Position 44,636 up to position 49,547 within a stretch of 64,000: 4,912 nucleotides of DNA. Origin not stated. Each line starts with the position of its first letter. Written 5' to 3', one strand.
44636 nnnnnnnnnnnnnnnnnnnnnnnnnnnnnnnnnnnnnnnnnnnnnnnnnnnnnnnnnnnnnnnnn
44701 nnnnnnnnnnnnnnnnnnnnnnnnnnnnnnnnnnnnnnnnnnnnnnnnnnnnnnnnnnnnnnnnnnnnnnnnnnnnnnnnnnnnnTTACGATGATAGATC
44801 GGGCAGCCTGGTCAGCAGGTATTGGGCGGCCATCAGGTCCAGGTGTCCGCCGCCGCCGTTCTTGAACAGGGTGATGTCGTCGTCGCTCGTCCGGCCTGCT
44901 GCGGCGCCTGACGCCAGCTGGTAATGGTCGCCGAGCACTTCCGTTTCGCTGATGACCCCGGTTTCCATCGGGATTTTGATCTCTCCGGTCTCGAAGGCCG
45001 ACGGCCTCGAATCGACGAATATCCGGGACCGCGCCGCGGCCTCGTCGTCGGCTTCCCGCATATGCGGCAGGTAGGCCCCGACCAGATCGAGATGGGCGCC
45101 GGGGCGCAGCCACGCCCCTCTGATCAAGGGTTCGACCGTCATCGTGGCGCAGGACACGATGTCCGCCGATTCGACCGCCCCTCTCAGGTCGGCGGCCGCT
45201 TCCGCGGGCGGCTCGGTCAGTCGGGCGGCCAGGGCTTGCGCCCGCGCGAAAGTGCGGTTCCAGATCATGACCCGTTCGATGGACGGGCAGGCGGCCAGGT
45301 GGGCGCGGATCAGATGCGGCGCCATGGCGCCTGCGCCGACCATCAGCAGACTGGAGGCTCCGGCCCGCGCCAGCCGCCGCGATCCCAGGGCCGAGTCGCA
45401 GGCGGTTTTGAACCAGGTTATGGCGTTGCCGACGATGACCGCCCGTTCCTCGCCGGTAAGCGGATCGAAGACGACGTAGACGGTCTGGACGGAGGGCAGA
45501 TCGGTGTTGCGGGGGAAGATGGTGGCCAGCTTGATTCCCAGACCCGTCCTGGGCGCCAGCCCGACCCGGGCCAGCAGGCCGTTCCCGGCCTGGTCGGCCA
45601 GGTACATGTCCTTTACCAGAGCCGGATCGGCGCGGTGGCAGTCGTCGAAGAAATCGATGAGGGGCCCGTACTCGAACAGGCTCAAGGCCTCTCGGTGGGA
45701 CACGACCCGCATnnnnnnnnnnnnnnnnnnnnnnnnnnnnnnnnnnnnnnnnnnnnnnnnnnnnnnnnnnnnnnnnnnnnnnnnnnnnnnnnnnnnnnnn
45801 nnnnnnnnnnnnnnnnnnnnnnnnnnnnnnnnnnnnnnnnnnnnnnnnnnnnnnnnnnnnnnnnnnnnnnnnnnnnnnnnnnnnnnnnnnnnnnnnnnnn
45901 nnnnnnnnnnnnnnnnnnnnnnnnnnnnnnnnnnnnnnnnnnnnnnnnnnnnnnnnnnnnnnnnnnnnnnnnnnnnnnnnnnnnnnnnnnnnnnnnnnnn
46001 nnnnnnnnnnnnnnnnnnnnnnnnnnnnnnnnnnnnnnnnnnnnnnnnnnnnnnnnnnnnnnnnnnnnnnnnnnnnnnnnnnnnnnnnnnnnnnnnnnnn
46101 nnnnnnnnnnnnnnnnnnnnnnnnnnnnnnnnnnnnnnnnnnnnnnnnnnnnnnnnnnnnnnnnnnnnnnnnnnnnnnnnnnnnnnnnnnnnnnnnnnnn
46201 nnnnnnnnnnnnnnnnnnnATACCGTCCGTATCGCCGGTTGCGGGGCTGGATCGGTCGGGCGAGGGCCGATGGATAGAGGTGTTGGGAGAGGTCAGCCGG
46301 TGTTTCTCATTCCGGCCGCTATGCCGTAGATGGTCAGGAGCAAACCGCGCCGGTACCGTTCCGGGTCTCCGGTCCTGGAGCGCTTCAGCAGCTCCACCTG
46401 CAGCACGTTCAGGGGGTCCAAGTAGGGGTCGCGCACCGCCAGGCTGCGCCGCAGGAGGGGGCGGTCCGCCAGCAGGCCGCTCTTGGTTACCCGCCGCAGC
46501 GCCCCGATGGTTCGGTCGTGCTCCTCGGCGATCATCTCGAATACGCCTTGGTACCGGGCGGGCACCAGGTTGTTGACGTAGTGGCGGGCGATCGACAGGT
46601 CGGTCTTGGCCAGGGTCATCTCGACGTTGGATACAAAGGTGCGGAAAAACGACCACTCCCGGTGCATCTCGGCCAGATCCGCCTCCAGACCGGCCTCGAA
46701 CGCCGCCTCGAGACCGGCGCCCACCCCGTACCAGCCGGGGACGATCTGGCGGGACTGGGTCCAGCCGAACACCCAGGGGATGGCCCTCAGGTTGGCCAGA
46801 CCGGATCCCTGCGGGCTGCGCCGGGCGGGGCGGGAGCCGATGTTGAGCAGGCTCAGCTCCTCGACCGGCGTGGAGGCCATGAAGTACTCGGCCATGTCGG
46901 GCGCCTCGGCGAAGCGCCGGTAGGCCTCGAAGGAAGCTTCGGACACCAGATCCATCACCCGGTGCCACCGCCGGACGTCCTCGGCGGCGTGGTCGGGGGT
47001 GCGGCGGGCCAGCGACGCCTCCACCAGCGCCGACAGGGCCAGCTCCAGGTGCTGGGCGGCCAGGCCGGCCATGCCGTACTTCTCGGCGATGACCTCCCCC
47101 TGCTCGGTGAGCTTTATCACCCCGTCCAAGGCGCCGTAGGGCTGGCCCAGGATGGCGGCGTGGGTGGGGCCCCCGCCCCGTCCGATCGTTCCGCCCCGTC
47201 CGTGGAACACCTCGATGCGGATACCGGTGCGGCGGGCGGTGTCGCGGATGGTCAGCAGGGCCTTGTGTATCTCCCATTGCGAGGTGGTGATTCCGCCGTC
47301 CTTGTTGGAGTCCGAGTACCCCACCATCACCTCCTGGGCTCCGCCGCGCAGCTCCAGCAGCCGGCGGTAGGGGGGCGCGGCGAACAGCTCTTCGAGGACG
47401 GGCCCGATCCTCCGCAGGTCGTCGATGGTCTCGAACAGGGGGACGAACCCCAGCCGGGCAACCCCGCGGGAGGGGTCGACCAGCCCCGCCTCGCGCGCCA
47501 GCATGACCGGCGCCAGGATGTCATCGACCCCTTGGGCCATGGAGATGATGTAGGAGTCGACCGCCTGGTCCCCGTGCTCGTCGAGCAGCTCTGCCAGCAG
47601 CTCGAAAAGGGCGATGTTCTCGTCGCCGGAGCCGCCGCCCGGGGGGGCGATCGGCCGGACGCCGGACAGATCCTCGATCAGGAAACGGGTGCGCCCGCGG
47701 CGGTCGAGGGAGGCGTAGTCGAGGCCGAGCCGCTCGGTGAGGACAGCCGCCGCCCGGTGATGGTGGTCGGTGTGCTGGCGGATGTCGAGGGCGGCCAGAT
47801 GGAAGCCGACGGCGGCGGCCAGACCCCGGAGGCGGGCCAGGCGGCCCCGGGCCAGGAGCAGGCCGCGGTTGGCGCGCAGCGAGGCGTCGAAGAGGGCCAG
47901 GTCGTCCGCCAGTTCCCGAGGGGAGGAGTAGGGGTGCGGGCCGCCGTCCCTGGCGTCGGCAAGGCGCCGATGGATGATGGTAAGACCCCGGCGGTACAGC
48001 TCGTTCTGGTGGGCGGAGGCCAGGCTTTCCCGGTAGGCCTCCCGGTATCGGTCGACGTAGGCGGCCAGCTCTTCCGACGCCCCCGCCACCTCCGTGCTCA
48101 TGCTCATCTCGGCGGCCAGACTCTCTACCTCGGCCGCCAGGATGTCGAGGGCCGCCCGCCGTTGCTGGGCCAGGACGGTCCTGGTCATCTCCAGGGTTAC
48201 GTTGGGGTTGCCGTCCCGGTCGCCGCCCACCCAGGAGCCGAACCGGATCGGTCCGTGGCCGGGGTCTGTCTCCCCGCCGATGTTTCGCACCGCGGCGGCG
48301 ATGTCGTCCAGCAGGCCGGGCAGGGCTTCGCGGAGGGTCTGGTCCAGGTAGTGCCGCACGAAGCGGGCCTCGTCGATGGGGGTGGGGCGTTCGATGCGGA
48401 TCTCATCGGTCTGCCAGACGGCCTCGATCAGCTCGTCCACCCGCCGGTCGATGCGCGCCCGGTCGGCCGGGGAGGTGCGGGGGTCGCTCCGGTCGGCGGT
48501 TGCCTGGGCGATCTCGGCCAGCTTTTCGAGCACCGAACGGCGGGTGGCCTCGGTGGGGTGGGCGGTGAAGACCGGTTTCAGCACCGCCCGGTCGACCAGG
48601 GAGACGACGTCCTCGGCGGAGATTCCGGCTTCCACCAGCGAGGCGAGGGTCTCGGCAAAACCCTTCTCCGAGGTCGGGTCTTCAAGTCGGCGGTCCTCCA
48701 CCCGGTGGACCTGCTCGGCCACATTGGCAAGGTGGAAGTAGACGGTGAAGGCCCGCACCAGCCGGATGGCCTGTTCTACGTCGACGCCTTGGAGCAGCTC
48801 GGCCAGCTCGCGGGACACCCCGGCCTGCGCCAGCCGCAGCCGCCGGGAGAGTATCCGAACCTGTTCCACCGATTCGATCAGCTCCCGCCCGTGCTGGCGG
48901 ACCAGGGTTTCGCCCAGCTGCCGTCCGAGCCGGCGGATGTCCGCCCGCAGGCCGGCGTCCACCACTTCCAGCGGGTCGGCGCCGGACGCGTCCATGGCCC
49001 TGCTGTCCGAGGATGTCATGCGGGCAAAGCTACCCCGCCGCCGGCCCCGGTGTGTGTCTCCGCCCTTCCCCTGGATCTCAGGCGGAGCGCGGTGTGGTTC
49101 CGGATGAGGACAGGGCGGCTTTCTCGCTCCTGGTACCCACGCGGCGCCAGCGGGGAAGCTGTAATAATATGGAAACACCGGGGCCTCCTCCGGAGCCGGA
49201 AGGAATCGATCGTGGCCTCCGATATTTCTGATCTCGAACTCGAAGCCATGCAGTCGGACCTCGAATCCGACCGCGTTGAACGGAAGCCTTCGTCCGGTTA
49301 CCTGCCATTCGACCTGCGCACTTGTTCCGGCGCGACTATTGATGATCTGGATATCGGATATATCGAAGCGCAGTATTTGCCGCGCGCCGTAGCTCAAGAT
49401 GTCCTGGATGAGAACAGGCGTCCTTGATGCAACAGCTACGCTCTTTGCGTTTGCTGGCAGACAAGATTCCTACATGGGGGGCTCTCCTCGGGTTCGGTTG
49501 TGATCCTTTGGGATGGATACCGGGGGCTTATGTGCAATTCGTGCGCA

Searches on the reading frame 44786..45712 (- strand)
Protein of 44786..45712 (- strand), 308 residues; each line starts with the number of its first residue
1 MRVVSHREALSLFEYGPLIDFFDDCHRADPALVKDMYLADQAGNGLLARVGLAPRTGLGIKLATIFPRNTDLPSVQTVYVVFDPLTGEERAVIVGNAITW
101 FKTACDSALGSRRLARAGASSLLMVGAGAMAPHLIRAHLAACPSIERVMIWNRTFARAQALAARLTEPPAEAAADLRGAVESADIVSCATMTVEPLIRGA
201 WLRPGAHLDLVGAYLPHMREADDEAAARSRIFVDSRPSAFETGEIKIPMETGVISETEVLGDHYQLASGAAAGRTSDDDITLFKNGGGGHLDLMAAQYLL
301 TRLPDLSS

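Call 29: search_protein_families(library=pfam, proteins=[window:44786-45712:-])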
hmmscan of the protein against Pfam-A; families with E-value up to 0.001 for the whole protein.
window:44786-45712:- (308 aa): 2 families
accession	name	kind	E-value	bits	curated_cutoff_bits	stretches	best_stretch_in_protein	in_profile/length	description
PF02423.21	OCD_Mu_crystall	-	5.5e-42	144.3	24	1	57-299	65-306/314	Ornithine cyclodeaminase/mu-crystallin family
PF01488.26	Shikimate_DH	-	5.6e-12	46.4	24.3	1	113-202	6-95/138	Shikimate / quinate 5-dehydrogenase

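Call 95: find_encoding_contigs(protein=window:44786-45712:-, flank=4000, max_places=6)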
Protein window:44786-45712:- (308 aa): no gene with exactly this product is on record in the collection.

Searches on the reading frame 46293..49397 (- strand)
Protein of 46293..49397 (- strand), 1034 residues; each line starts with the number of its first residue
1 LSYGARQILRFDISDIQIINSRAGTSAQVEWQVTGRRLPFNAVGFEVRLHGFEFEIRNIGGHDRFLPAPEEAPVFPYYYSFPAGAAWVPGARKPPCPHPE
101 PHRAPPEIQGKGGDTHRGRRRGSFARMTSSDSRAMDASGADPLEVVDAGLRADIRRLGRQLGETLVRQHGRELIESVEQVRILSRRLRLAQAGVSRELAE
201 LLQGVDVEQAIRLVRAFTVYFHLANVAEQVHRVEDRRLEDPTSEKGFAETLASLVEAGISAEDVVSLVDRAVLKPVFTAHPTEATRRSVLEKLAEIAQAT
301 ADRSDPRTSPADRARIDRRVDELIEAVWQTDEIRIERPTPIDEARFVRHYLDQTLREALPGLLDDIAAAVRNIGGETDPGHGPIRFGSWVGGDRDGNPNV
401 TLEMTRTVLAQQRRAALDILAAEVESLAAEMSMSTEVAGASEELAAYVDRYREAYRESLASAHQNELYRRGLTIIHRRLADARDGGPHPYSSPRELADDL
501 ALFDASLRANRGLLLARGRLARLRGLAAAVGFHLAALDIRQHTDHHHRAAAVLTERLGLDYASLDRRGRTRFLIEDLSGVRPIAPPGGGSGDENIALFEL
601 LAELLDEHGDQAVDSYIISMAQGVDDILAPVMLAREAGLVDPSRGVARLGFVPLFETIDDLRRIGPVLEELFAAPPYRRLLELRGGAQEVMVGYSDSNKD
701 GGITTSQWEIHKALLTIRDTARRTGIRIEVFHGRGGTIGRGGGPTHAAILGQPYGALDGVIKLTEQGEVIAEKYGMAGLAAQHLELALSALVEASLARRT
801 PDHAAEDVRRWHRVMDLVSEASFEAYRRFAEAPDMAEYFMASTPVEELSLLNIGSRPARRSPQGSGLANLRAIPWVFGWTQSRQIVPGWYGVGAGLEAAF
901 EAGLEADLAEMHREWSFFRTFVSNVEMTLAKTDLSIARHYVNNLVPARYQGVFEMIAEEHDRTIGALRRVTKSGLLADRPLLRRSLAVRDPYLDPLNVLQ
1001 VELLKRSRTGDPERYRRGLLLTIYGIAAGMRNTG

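Call 29: search_protein_families(library=pfam, proteins=[window:46293-49397:-])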
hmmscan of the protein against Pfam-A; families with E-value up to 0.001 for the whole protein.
window:46293-49397:- (1034 aa): 1 family
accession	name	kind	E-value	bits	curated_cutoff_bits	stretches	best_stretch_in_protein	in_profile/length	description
PF00311.23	PEPcase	-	3.5e-290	965.5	22.4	1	150-1034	1-919/919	Phosphoenolpyruvate carboxylase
